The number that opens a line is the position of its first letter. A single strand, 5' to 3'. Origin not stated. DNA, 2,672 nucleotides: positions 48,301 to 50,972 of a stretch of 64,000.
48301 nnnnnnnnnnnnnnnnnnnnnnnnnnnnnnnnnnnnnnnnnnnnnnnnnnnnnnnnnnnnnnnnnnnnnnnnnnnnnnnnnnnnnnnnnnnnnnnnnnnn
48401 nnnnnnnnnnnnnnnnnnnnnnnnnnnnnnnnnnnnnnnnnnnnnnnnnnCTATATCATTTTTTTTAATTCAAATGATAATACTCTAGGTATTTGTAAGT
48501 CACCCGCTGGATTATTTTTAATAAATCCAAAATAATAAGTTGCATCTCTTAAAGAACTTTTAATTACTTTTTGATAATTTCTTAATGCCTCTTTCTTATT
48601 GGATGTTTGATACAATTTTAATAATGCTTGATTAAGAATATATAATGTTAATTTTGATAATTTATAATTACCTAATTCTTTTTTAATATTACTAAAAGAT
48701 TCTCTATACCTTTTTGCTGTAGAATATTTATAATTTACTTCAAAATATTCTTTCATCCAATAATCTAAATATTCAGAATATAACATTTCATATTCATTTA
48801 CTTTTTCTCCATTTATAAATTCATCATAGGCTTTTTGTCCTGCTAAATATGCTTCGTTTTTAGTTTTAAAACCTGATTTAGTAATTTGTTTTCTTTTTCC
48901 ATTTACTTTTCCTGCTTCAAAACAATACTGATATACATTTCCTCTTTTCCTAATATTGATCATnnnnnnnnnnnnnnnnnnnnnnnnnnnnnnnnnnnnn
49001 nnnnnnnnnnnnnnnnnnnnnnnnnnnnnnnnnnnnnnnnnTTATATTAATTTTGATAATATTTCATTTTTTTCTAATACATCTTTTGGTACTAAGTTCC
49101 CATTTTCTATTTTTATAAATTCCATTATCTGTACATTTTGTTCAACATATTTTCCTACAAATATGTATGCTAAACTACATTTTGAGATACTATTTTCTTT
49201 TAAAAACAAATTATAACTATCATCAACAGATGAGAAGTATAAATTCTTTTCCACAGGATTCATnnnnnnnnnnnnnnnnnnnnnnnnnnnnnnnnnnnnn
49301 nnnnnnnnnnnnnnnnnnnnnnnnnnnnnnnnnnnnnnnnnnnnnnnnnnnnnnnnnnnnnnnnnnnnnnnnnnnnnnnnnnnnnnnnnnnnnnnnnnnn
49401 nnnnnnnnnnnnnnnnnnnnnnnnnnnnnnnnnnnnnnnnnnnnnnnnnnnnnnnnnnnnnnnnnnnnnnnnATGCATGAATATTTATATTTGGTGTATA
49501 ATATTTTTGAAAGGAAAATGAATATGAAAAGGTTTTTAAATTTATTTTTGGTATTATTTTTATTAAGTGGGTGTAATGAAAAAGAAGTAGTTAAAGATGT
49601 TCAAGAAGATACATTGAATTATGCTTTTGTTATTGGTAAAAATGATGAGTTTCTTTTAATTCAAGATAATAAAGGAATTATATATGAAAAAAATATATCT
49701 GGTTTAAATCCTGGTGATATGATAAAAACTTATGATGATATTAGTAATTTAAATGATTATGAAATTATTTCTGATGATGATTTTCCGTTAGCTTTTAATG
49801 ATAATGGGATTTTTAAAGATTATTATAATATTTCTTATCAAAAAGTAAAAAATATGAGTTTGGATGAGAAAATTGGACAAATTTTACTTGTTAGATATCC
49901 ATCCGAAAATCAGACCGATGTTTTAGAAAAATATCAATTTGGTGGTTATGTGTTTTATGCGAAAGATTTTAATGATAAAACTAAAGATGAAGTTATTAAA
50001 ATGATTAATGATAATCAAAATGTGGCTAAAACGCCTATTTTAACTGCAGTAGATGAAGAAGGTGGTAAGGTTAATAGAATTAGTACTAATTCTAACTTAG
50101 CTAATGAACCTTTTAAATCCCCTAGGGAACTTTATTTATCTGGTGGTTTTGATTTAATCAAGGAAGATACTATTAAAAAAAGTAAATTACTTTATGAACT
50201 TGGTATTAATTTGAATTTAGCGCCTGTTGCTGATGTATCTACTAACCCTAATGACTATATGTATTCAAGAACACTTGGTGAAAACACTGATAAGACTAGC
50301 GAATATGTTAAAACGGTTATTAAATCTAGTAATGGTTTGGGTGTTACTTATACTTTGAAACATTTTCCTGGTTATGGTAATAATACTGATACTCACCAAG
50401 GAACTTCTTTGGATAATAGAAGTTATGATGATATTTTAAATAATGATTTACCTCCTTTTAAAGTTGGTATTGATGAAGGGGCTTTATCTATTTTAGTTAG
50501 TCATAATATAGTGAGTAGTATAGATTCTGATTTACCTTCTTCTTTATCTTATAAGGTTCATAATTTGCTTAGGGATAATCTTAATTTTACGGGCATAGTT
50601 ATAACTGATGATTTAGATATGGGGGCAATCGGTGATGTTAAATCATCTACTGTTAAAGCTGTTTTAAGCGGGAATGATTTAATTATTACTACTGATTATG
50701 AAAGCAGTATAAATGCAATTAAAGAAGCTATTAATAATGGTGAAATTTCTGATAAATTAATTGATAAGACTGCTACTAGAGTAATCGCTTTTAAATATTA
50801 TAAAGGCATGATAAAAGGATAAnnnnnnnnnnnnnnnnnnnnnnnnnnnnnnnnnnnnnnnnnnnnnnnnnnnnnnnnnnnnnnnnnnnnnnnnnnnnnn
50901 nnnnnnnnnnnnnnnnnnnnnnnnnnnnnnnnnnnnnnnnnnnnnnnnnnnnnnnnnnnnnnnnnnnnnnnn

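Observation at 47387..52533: Degenerate integrative element(s) targeting the 3' end of secA, with the SecA zinc-finger terminus duplicated as an att repeat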

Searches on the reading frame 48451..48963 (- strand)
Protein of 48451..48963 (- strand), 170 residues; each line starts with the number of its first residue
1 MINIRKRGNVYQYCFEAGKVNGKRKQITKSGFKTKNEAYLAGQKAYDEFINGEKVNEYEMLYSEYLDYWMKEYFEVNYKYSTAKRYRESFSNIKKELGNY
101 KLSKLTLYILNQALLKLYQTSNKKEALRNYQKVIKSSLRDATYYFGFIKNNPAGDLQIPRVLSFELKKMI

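Call 6: search_protein_families(library=pfam, proteins=[window:48451-48963:-], max_evalue=0.01)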
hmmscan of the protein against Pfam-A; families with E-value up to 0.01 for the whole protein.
window:48451-48963:- (170 aa): 2 families
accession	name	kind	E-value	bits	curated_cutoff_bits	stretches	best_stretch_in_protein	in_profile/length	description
PF14657.12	Arm-DNA-bind_4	-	1.2e-07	31.7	22.3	1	11-41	2-34/47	Arm DNA-binding domain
PF14659.12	Phage_int_SAM_3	-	1.3e-05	25.7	22.6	1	63-106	3-46/58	Phage integrase, N-terminal SAM-like domain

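Call 22: list_cluster_members(proteins=[P0015, P0001, window:48451-48963:-, window:52149-52259:-, window:49042-49263:-])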
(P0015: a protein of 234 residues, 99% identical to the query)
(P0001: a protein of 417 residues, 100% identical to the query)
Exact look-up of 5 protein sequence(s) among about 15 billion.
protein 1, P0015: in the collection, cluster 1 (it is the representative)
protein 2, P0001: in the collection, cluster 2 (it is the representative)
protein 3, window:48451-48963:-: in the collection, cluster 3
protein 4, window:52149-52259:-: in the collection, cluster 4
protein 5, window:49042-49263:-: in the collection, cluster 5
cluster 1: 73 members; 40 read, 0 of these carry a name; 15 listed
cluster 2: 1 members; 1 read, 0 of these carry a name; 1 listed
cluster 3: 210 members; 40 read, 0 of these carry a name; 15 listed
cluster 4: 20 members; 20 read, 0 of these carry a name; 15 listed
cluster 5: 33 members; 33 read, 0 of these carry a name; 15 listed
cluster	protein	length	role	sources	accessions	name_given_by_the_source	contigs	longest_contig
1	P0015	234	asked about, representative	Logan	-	-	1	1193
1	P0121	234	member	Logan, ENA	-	-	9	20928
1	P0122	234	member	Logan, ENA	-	-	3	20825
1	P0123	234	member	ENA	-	-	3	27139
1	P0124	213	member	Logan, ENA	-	-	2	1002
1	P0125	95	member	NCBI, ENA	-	-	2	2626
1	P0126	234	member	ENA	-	-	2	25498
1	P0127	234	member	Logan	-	-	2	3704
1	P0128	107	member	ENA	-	-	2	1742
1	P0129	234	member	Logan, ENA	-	-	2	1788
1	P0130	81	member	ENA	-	-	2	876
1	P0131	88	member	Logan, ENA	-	-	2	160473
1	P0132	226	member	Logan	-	-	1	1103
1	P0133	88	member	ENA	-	-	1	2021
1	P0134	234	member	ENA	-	-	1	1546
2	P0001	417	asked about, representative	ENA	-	-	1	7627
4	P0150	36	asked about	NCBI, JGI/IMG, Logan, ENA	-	-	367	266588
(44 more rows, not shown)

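Call 36: find_encoding_contigs(protein=P0150, flank=8000, max_places=10)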
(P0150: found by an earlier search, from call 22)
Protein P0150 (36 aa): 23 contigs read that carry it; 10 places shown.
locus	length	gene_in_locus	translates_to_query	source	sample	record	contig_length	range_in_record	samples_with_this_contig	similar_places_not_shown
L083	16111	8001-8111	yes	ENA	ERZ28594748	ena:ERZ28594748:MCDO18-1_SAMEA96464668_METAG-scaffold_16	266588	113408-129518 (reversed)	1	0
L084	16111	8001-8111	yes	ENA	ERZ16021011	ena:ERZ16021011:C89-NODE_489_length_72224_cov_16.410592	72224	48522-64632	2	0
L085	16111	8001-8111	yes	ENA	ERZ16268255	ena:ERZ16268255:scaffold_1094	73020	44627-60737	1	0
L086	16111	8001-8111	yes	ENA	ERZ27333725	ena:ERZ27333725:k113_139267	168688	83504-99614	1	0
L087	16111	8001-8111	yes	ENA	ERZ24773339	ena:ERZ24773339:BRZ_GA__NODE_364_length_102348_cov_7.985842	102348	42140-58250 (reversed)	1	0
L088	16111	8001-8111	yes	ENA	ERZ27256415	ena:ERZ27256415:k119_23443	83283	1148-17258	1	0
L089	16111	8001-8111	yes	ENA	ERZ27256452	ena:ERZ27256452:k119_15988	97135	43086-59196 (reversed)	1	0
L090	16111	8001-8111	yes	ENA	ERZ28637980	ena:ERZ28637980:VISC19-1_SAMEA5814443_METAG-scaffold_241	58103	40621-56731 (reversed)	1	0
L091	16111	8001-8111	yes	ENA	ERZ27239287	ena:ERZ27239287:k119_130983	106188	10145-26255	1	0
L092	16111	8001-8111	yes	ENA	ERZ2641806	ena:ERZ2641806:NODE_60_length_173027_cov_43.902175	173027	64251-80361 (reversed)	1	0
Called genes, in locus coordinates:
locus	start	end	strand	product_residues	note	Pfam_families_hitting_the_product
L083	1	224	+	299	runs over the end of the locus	PF08486:SpoIID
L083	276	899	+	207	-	PF01551:Peptidase_M23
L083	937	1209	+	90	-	PF12116:SpoIIID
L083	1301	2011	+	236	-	PF00072:Response_reg (weak), PF04397:LytTR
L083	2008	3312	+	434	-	PF14501:HATPase_c_5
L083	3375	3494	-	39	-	-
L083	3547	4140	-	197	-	PF04647:AgrB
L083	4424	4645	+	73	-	PF00313:CSD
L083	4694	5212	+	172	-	PF02482:Ribosomal_S30AE, PF16321:Ribosom_S30AE_C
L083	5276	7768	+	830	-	PF07517:SecA_DEAD, PF00270:DEAD (faint), PF01043:SecA_PP_bind, PF21090:P-loop_SecA, PF07516:SecA_SW, PF02810:SEC-C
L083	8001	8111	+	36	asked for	-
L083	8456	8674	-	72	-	PF01695:IstB_IS21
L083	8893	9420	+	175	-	-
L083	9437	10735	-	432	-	PF00933:Glyco_hydro_3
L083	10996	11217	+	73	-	-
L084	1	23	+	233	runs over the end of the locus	-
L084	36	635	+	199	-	-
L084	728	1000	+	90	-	-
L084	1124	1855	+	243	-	PF00239:Resolvase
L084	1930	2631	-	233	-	PF06056:Terminase_5 (weak), PF13551:HTH_29 (weak)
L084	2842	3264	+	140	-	-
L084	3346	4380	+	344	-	-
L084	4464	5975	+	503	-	PF03796:DnaB_C (weak)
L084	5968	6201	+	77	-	PF12728:HTH_17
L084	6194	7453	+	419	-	PF14657:Arm-DNA-bind_4 (weak), PF14659:Phage_int_SAM_3, PF00589:Phage_integrase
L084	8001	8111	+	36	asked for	-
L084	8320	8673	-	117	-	PF01695:IstB_IS21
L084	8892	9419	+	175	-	-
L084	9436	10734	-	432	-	PF00933:Glyco_hydro_3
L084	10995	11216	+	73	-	-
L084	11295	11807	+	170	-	PF14657:Arm-DNA-bind_4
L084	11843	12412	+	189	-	PF00589:Phage_integrase (weak)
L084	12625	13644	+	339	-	PF13310:Virulence_RhuM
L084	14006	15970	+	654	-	PF00294:PfkB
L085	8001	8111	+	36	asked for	-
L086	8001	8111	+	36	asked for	-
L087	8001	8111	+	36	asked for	-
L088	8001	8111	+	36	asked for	-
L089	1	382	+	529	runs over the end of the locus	PF09479:Flg_new (weak)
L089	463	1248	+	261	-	PF04203:Sortase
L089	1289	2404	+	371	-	-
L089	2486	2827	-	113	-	-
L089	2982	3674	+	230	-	-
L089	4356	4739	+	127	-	PF08281:Sigma70_r4_2 (weak), PF04545:Sigma70_r4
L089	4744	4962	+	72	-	-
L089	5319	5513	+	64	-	-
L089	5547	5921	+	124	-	-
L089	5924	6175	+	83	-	PF12728:HTH_17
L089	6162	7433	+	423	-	PF14657:Arm-DNA-bind_4 (weak), PF14659:Phage_int_SAM_3, PF00589:Phage_integrase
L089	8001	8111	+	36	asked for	-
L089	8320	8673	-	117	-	PF01695:IstB_IS21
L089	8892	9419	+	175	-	-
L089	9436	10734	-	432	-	PF00933:Glyco_hydro_3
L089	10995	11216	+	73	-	-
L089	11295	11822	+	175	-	PF14657:Arm-DNA-bind_4, PF14659:Phage_int_SAM_3 (weak)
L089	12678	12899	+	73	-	-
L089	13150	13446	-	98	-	PF01381:HTH_3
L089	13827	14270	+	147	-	PF01281:Ribosomal_L9_N, PF03948:Ribosomal_L9_C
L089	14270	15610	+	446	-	PF00772:DnaB, PF13479:AAA_24 (faint), PF03796:DnaB_C, PF13481:AAA_25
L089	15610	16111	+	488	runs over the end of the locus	PF07501:G5, PF01551:Peptidase_M23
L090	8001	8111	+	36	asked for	-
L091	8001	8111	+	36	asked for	-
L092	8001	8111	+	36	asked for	-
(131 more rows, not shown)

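Call 63: search_protein_families(library=pfam, proteins=[L084:5968-6201:+, L089:5924-6175:+], max_evalue=0.01)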
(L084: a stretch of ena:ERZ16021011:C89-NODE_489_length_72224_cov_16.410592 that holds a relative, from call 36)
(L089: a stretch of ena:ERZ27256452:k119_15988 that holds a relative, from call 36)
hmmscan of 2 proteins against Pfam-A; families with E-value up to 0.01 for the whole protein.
L084:5968-6201:+ (77 aa): 1 family
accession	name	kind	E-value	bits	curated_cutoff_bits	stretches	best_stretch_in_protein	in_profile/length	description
PF12728.13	HTH_17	-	1.7e-11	44.6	27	1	7-51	2-47/51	Helix-turn-helix domain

L089:5924-6175:+ (83 aa): 1 family
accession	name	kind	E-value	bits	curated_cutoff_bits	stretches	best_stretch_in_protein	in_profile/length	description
PF12728.13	HTH_17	-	1.3e-11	45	27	1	7-52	2-48/51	Helix-turn-helix domain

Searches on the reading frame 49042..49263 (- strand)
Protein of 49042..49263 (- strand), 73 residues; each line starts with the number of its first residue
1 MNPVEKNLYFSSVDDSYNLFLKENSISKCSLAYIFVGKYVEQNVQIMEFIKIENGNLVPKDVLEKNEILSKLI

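Call 6: search_protein_families(library=pfam, proteins=[window:49042-49263:-], max_evalue=0.01)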
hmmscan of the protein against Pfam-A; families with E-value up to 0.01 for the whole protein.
window:49042-49263:- (73 aa): 0 families

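Call 41: search_protein_families(library=phrogs, proteins=[window:49042-49263:-], max_evalue=0.1)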
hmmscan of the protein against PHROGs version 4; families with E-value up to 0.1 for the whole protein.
window:49042-49263:- (73 aa): 1 family
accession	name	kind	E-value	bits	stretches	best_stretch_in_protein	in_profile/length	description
phrog_7752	-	unknown function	0.083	14.2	1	13-47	38-72/92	-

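Call 63: search_protein_families(library=pfam, proteins=[L084:5968-6201:+, L089:5924-6175:+], max_evalue=0.01)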
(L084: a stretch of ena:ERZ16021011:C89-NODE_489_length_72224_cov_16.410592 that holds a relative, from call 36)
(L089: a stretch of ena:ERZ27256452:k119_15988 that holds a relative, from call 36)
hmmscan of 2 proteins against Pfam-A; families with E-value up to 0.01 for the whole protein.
L084:5968-6201:+ (77 aa): 1 family
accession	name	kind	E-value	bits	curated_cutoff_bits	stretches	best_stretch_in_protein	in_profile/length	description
PF12728.13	HTH_17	-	1.7e-11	44.6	27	1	7-51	2-47/51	Helix-turn-helix domain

L089:5924-6175:+ (83 aa): 1 family
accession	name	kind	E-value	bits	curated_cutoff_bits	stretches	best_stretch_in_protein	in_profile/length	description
PF12728.13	HTH_17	-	1.3e-11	45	27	1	7-52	2-48/51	Helix-turn-helix domain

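Call 67: find_homologous_proteins(query=window:49042-49263:-, max_evalue=0.001)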
Query window:49042-49263:- (73 aa): 9 proteins with E <= 0.001 among 9 candidates.
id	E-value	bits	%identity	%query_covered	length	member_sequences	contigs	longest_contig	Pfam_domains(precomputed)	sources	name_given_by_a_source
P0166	3.0e-38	146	99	100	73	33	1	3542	-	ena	-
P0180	1.3e-34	135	95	100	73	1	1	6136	-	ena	-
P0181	2.1e-29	118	94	88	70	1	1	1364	-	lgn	-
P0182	4.0e-26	108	90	79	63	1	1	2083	-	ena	-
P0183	7.8e-20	88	100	60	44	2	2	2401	-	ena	-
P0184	1.0e-18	85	95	60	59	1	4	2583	-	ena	-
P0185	3.4e-18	83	93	60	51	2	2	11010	-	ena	-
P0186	3.9e-18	83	93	60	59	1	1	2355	-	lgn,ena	-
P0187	4.0e-6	45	42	89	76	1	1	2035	-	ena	-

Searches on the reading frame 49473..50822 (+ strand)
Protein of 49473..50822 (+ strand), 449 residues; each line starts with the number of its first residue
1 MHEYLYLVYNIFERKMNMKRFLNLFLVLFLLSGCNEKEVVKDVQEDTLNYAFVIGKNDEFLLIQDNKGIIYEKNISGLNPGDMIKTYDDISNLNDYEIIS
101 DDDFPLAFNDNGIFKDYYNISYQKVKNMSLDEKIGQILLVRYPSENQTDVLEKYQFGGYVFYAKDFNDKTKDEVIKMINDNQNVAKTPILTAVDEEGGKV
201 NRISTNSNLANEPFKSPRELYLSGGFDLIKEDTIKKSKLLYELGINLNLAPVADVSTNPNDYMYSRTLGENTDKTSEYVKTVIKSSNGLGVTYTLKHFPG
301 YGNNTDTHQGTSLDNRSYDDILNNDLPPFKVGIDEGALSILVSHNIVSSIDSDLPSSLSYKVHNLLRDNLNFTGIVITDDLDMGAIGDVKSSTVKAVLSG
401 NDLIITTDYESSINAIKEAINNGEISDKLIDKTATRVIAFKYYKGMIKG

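Call 6: search_protein_families(library=pfam, proteins=[window:49473-50822:+], max_evalue=0.01)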
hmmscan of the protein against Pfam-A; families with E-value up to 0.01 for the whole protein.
window:49473-50822:+ (449 aa): 1 family
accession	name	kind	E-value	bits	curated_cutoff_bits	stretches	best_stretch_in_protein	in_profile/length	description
PF00933.27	Glyco_hydro_3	-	1e-57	196.4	27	1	130-438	2-314/316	Glycosyl hydrolase family 3 N terminal domain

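Call 41: search_protein_families(library=phrogs, proteins=[window:49473-50822:+], max_evalue=0.1)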
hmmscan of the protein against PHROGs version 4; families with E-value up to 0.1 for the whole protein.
window:49473-50822:+ (449 aa): 2 families
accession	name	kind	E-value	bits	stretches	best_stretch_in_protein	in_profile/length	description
phrog_16079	-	unknown function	0.004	18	0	402-438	2-38/67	-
phrog_6943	-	unknown function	0.034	15.3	0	405-428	13-36/67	-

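Call 62: search_protein_families(library=ncbifam, proteins=[window:49473-50822:+], max_evalue=0.001)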
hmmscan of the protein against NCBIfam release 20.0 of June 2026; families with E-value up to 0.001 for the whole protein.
window:49473-50822:+ (449 aa): 7 families
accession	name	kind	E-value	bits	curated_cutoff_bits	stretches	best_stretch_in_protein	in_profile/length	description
NF003740.0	PRK05337.1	equivalog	4.4e-39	134.6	207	1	145-436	16-310/340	beta-N-acetylhexosaminidase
NF011678.0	PRK15098.1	equivalog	2.3e-22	79.2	666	1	124-447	41-359/765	beta-glucosidase BglX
NF052329.1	XyloArabinsidase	equivalog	2e-14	52.7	1050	1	234-446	131-346/750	beta-xylosidase/alpha-l-arabinosidase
NF052331.1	Bet13-16Glucosase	equivalog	3e-14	52.1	1330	1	126-446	21-335/750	exo-beta-d-1,3/1,6-glucosidase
NF041579.1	betaxyl_Flavo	equivalog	1.9e-06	26.4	1350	1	292-447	172-336/716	beta-xylosidase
NF041776.1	xylosidase_Xyl3A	equivalog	6.3e-06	24.4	1250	1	310-447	183-324/846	xylan 1,4-beta-xylosidase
NF052330.1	BetGlucosiCelf0468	equivalog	8.5e-06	24.3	1300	1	244-444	87-280/817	beta-d-glucosidase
